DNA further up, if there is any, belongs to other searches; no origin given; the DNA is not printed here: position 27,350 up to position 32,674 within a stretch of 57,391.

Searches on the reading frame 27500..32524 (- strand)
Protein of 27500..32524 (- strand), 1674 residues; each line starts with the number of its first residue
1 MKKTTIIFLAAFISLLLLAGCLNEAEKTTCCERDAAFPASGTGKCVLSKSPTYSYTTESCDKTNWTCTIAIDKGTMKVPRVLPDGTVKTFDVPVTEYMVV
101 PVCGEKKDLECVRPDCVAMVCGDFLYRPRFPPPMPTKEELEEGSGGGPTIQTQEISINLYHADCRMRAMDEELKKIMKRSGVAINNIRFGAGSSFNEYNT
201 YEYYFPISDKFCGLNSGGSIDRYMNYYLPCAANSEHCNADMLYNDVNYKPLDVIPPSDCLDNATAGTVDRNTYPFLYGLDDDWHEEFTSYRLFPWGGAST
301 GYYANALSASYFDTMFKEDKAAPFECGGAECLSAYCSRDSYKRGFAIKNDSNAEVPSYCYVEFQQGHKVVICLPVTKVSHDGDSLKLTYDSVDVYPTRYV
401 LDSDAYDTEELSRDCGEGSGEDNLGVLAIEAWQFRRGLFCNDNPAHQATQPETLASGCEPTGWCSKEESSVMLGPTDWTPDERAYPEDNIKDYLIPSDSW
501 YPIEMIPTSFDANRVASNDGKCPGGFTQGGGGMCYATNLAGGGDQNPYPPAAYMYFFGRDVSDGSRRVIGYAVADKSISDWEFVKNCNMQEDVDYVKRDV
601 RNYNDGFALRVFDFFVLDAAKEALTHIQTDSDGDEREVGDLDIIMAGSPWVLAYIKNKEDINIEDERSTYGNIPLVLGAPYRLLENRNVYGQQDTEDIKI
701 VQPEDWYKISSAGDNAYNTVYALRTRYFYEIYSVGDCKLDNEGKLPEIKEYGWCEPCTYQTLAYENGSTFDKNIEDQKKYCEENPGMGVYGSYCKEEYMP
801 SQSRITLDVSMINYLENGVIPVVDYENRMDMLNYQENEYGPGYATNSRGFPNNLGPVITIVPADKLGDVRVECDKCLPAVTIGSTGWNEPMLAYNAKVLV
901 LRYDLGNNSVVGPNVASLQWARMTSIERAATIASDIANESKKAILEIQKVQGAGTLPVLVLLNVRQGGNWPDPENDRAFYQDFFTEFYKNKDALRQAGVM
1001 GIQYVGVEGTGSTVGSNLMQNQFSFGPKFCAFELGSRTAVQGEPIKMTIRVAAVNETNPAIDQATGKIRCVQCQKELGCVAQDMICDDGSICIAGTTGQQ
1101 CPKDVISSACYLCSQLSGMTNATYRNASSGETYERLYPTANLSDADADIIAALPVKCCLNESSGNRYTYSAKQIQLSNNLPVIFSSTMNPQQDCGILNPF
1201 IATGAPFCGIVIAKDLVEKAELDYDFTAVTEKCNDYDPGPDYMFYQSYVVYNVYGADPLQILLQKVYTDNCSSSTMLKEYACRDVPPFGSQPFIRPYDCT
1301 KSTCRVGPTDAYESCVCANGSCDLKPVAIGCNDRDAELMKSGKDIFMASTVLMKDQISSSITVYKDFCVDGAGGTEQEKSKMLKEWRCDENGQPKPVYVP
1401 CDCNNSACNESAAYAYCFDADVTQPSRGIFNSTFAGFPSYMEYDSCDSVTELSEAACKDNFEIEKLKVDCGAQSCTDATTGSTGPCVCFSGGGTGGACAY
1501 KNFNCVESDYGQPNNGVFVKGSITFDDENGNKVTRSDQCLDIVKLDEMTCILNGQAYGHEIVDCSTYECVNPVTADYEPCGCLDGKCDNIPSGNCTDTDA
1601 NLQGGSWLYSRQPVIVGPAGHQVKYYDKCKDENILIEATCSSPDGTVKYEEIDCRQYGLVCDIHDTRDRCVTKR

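Call 6: search_protein_families(library=pfam, proteins=[window:27500-32524:-], max_evalue=0.1)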
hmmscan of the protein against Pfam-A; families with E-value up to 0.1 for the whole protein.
window:27500-32524:- (1674 aa): 1 family
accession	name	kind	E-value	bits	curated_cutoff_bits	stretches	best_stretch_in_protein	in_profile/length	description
PF21444.2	CofB_pilin_dom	-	0.086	13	27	0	151-252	32-132/234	CofB, pilin domain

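Call 7: search_protein_families(library=ncbifam, proteins=[window:27500-32524:-], max_evalue=0.1)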
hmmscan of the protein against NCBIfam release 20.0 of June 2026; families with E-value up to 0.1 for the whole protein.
window:27500-32524:- (1674 aa): 0 families

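Call 51: search_protein_families(library=phrogs, proteins=[window:27503-32524:-], max_evalue=0.01)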
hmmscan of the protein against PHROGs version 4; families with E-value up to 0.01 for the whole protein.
window:27503-32524:- (1674 aa): 0 families

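Call 53: search_solved_structures(query=window:27503-32524:-, max_evalue=1)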
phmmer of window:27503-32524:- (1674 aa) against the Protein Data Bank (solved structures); distinct sequences matched with E-value up to 1: 0.
